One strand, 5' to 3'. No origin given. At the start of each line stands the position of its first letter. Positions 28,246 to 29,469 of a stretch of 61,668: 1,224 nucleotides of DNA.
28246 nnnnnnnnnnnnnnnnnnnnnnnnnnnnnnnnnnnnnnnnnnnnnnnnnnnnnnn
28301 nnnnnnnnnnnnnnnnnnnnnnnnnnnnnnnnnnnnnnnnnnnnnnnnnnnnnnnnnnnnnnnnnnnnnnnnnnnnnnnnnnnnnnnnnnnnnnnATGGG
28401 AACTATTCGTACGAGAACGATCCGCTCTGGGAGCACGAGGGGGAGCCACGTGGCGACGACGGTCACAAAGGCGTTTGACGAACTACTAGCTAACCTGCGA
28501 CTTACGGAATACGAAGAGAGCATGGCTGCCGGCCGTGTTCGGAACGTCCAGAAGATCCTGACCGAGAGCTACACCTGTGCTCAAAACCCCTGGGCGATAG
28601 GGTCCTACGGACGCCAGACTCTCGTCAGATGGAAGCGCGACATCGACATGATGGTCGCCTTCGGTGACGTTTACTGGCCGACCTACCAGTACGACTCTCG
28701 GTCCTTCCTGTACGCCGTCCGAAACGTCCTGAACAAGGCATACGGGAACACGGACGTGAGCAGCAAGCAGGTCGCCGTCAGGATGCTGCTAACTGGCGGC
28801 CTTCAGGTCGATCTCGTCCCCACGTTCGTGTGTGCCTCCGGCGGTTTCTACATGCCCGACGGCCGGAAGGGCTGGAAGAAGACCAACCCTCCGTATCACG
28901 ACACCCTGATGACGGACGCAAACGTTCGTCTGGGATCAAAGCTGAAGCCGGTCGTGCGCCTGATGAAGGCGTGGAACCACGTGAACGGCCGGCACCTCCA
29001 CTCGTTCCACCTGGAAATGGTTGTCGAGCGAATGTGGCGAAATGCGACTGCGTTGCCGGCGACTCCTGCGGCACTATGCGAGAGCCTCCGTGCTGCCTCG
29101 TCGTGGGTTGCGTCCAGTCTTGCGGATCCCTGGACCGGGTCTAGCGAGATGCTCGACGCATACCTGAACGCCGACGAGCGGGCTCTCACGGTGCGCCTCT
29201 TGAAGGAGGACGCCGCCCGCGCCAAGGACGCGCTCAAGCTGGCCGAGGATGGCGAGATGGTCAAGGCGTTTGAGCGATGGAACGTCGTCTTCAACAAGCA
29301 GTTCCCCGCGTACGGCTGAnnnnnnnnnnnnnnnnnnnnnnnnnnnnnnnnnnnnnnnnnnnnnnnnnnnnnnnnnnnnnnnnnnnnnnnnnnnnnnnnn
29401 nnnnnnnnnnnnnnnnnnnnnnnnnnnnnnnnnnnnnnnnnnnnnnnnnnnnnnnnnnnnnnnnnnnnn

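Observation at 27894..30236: SLATT-like 2-TM gene fused in an operon with two tandem, apparently active SMODS/CD-NTase-like nucleotidyltransferases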

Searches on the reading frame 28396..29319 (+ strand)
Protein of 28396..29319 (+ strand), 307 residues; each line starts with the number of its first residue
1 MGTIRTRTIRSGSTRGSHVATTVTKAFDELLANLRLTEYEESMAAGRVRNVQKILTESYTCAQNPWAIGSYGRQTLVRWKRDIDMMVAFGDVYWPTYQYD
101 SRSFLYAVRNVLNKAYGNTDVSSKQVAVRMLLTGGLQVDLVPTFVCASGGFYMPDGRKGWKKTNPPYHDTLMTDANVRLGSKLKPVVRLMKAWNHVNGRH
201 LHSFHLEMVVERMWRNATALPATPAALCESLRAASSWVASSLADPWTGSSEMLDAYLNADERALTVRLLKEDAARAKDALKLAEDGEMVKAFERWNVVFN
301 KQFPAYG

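Call 3: search_protein_families(library=pfam, proteins=[window:28396-29319:+], max_evalue=1)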
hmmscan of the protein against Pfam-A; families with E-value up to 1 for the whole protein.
window:28396-29319:+ (307 aa): 1 family
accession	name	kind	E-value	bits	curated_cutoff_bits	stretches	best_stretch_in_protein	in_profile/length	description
PF18144.7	SMODS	-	4.2e-19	69.8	26.5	1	22-176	2-164/164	Second Messenger Oligonucleotide or Dinucleotide Synthetase domain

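Call 4: search_protein_families(library=padloc, proteins=[window:28396-29319:+], max_evalue=1)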
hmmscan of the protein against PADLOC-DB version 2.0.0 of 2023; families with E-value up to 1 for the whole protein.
window:28396-29319:+ (307 aa): 34 families (the best 25 are shown)
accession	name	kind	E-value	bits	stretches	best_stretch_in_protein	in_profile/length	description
PDLC00823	Cyclase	-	2.9e-62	208.9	1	19-307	1-285/285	oligonucleotide-cyclase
PDLC00809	Cyclase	-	4.9e-38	129.4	1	22-305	3-294/295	oligonucleotide-cyclase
PDLC00776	Cyclase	-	9.2e-38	128.2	1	20-306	2-286/287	oligonucleotide-cyclase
PDLC00786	Cyclase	-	1.5e-28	98.1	1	22-304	2-292/293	oligonucleotide-cyclase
PDLC00802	Cyclase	-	3.8e-28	96.7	2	112-307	129-332/332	oligonucleotide-cyclase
PDLC00792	Cyclase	-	7.5e-28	95.5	1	23-218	3-205/236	oligonucleotide-cyclase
PDLC00796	Cyclase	-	3.9e-27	93.7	1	22-305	2-286/432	oligonucleotide-cyclase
PDLC00814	Cyclase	-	2.4e-24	84.2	1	22-212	4-203/295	oligonucleotide-cyclase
PDLC00769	Cyclase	-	5.9e-23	79.6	1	22-214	2-197/261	oligonucleotide-cyclase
PDLC00805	Cyclase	-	4.5e-21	73.6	1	20-303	22-313/314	oligonucleotide-cyclase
PDLC00810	Cyclase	-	1.4e-19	68.7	1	22-292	3-288/335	oligonucleotide-cyclase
PDLC00773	Cyclase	-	1.8e-19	68.5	1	42-305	25-296/334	oligonucleotide-cyclase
PDLC00820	Cyclase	-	6.3e-19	66.4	1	22-305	2-277/324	oligonucleotide-cyclase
PDLC00790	Cyclase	-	1.5e-15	55.4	1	16-300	30-308/310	oligonucleotide-cyclase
PDLC00818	Cyclase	-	3.2e-15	54.5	1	22-305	2-294/322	oligonucleotide-cyclase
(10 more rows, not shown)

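Call 5: search_protein_families(library=ncbifam, proteins=[window:28396-29319:+], max_evalue=1)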
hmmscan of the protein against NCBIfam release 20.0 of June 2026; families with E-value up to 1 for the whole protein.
window:28396-29319:+ (307 aa): 5 families
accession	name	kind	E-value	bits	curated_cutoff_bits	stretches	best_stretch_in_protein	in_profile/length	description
NF041117.1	CBASS_cyclase_b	equivalog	1.3e-40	139.7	200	1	27-299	1-274/275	CBASS oligonucleotide cyclase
NF041116.1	CBASS_cyclase_a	equivalog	4.8e-13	48.9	200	1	66-228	50-225/317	CBASS oligonucleotide cyclase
TIGR03671.1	cca_archaeal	equivalog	0.00054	18.9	281.3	1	33-148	8-123/410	CCA tRNA nucleotidyltransferase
NF041078.1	cGAS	equivalog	0.0012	18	150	1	157-304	195-339/339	CBASS cGAMP synthase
NF053871.1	DS2_2_antiphage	equivalog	0.14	11.4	350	0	69-94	49-74/294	anti-phage nucleotidyltransferase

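Call 18: find_homologous_proteins(query=window:28450-29319:+, max_evalue=1e-10)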
Query window:28450-29319:+ (289 aa): 84 proteins with E <= 1e-10 among 1337 candidates.
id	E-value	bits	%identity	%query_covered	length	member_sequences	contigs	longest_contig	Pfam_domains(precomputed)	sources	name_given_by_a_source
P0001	4.3e-194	661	100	100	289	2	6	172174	PF18144.8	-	-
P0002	2.4e-145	501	74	100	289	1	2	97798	PF18144.8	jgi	jgi:hypothetical protein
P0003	3.0e-136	471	70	100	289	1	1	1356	PF18144.8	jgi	jgi:hypothetical protein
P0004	9.0e-130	450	67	100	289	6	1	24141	PF18144.8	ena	-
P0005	6.9e-125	434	65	100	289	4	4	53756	PF18144.8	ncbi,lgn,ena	-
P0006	5.3e-120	418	63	100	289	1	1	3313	PF18144.8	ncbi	-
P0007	1.0e-117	410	63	100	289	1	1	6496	PF18144.8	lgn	-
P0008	3.6e-108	379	59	100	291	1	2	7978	PF18144.8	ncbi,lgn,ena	-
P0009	9.0e-107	374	57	100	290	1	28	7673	PF18144.8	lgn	-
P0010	3.3e-103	363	60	98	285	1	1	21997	PF18144.8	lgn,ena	-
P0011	6.8e-103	362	56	100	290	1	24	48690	PF18144.8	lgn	-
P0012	5.5e-101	355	56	100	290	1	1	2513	PF18144.8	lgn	-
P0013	5.6e-100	352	54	100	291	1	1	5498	PF18144.8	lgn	-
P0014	4.0e-96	340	54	100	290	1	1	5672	PF18144.8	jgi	jgi:hypothetical protein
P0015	4.5e-96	339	55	100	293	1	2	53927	PF18144.8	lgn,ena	-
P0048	1.5e-85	305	49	100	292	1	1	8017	PF18144.8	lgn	-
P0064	3.1e-80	287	49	100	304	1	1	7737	PF18144.8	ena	-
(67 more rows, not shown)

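Call 20: find_related_loci(query=A1, collection=genome_contigs, flank=6000)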
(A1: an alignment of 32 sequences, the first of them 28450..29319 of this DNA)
Query A1 (289 aa) in genome_contigs; peptide patterns used: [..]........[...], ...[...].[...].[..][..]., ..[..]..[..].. (x = any residue, [..] = any of these).
82 stretches matched a pattern; 48 encode a relative of the query (tblastn E <= 1e-3); 48 distinct loci.
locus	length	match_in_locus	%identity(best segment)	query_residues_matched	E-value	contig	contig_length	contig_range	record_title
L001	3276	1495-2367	54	1-289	2e-100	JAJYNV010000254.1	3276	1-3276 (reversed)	MAG: Bacillota bacterium isolate DBS2-4.bin93 NODE_52795_length_3276_cov_0.919339, whole genome shotgun sequence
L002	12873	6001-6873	53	1-289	2e-95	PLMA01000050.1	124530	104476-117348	MAG: Chloroflexi bacterium isolate fen_1076 73.20120800_E3S.35_contig_464, whole genome shotgun sequence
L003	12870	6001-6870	35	1-289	7e-44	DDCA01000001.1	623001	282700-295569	MAG TPA_asm: Candidatus Saccharibacteria bacterium UBA2018 UBA2018_contig_28, whole genome shotgun sequence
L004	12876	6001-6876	33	1-289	5e-38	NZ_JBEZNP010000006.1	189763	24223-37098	Streptomyces sp. NPDC047985 NPDC047985_65_E10.ctg-0006, whole genome shotgun sequence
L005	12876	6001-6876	32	1-289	4e-36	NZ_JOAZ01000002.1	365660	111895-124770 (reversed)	Streptomyces halstedii strain NRRL ISP-5068 contig2.1, whole genome shotgun sequence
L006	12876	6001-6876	34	1-289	2e-36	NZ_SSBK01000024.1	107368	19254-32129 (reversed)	Streptomyces sp. A0958 NODE_24_length_107368_cov_185.438041, whole genome shotgun sequence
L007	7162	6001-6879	33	1-289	3e-34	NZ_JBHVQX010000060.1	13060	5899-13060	Streptomyces sp. NPDC058008 NPDC058008_T35_C9.ctg-0060, whole genome shotgun sequence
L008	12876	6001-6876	31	1-289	4e-34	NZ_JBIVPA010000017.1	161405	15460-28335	Streptomyces sp. NPDC093089 NPDC093089_178_E4.ctg-0017, whole genome shotgun sequence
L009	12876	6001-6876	31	1-289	1e-33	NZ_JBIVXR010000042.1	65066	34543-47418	Streptomyces sp. NPDC090493 NPDC090493_412_F12.ctg-0042, whole genome shotgun sequence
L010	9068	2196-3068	34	1-288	5e-40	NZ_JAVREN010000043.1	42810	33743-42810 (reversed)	Streptomyces boetiae strain DSM 44917 NODE_43_length_42810_cov_35.908886, whole genome shotgun sequence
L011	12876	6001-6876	30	1-289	7e-30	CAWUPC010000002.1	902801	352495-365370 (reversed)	Streptomyces sp. AC2023 isolate barcode24 genome assembly, contig: contig_10, whole genome shotgun sequence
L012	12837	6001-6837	25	1-287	9e-21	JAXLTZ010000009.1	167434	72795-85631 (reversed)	MAG: Chitinophagales bacterium isolate STL-BAC17 C2.102.fa-9, whole genome shotgun sequence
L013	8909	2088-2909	26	4-285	9e-21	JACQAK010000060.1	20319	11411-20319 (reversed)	MAG: Bacteroidetes bacterium isolate NC_groundwater_914_Pr1_S-0.2um_36_15 Montesol18-Sp2_coassembly_scaffold_147434, who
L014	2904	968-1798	25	4-287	2e-20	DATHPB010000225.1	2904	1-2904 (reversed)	MAG TPA_asm: Cytophagaceae bacterium isolate SMAG_U12699 k141_3325000, whole genome shotgun sequence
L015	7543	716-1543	26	4-287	3e-20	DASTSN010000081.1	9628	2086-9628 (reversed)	MAG TPA_asm: Chitinophagaceae bacterium isolate SMAG_U2281 k141_1258568, whole genome shotgun sequence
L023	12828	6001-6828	24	4-287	2e-17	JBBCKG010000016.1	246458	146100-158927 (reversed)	MAG: Agriterribacter sp. isolate MAG_CPB_27 P10B_000000054396, whole genome shotgun sequence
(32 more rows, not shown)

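Call 22: find_encoding_contigs(protein=P0015, flank=5000, max_places=3)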
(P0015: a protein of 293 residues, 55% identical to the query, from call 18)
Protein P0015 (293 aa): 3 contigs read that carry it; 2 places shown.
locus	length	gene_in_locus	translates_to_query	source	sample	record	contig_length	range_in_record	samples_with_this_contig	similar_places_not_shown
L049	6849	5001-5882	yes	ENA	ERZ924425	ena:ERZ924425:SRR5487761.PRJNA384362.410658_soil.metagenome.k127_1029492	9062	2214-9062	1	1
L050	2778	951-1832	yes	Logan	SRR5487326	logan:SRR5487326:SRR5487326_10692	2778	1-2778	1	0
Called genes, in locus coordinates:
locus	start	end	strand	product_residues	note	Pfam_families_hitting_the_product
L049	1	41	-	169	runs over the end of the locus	PF20296:MTaX1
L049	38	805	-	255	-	-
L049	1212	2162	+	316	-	PF13701:DDE_Tnp_1_4, PF01609:DDE_Tnp_1 (weak)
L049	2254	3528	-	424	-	PF01548:DEDD_Tnp_IS110, PF02371:Transposase_20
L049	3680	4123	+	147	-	PF13701:DDE_Tnp_1_4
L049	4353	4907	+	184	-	-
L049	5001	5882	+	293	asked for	PF18144:SMODS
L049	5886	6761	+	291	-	PF18144:SMODS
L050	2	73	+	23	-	?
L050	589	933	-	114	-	-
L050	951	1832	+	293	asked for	PF18144:SMODS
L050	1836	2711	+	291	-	PF18144:SMODS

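Call 23: find_encoding_contigs(protein=P0048, flank=5000, max_places=3)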
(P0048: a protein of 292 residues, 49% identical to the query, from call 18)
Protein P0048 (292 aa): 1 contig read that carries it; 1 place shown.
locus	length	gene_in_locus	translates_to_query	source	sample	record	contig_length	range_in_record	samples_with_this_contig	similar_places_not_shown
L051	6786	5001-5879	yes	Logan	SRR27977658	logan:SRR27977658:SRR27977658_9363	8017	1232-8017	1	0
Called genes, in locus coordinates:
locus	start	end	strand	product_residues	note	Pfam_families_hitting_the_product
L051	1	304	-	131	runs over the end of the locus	PF12728:HTH_17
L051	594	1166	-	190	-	-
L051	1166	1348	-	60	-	-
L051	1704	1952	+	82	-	-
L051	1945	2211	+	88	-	PF10387:DUF2442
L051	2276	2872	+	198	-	-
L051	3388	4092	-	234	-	PF01434:Peptidase_M41 (faint)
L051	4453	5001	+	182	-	-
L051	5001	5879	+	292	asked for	PF18144:SMODS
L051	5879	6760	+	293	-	PF18144:SMODS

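Call 24: find_encoding_contigs(protein=P0002, flank=6000, max_places=3)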
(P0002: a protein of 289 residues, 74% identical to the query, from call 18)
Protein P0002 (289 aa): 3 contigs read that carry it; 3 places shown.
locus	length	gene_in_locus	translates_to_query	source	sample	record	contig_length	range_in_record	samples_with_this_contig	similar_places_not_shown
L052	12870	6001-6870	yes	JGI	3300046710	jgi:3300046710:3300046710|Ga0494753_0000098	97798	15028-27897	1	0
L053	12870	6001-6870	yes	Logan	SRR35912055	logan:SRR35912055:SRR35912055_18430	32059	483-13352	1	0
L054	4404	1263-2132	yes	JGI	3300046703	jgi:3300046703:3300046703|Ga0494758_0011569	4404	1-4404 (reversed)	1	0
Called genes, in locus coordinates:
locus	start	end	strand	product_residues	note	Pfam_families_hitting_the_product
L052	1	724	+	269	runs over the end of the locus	-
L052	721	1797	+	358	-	PF07602:DUF1565 (faint), PF13229:Beta_helix, PF05048:NosD, PF13229:Beta_helix, PF05048:NosD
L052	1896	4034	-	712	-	-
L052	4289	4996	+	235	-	-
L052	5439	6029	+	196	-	-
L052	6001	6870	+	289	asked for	PF18144:SMODS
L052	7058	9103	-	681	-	PF20442:BrxL_N, PF13337:BrxL_ATPase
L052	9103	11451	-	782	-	PF08665:PglZ (faint)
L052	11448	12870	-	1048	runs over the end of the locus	PF20473:MmeI_Mtase (faint), PF07669:Eco57I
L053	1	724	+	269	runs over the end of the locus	-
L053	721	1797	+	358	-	PF07602:DUF1565 (faint), PF13229:Beta_helix, PF05048:NosD, PF13229:Beta_helix, PF05048:NosD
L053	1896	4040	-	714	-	-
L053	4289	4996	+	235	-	-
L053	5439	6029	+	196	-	-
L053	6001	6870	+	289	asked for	PF18144:SMODS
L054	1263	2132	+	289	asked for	PF18144:SMODS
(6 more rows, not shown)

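Call 25: find_related_loci(query=A1, collection=metagenome_contigs, flank=4000)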
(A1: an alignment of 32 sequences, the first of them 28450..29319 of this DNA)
Query A1 (289 aa) in metagenome_contigs; peptide patterns used: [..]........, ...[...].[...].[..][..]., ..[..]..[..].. (x = any residue, [..] = any of these).
436 stretches matched a pattern; 83 encode a relative of the query (tblastn E <= 1e-3); the best 80 are kept; 79 distinct loci.
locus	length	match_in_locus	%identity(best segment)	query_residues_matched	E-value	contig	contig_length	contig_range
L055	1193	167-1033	69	1-289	4e-153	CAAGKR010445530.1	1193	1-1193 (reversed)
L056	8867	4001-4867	65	1-289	4e-131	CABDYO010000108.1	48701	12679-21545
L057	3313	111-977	63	1-289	1e-125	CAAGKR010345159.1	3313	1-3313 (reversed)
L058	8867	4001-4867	65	1-289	4e-131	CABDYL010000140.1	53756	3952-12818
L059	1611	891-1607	68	1-239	7e-123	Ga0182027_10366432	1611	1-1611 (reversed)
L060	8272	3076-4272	52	1-289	6e-99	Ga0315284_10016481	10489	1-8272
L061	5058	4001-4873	53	1-289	8e-99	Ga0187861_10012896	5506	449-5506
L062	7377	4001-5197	52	1-289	6e-99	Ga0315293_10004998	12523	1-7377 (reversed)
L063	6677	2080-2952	50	1-289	1e-95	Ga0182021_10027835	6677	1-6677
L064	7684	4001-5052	53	1-289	3e-91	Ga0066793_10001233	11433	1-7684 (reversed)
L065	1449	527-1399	54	1-289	3e-94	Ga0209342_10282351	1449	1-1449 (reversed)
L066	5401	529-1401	48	1-289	2e-87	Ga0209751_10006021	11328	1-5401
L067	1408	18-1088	48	1-289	9e-90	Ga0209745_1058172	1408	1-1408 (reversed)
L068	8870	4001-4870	44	1-289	2e-81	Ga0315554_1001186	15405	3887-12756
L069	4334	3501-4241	49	1-245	2e-76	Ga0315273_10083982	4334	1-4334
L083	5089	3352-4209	29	4-286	2e-28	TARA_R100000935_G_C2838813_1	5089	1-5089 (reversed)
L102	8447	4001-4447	30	51-195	3e-16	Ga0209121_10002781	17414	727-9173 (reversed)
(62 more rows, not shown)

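Call 29: search_solved_structures(query=window:28450-29319:+, max_evalue=0.01)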
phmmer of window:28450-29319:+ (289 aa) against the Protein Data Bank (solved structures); distinct sequences matched with E-value up to 0.01: 6.
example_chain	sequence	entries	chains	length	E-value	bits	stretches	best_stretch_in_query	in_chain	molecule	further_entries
6p82_A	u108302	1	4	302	1.3e-10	44.1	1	3-286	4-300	Nucleotidyltransferase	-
6p8u_A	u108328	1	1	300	2.3e-10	43.4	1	4-286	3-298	Nucleotidyltransferase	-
9sa4_A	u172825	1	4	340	4.8e-10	42.3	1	47-286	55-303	CD-NTase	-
9sa5_A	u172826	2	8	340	1.1e-09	41.1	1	49-286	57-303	CD-NTase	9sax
9ntn_G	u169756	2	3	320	1.5e-09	40.7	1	51-257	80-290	CdnD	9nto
6p8j_C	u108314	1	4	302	3.2e-09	39.6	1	3-286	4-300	Nucleotidyltransferase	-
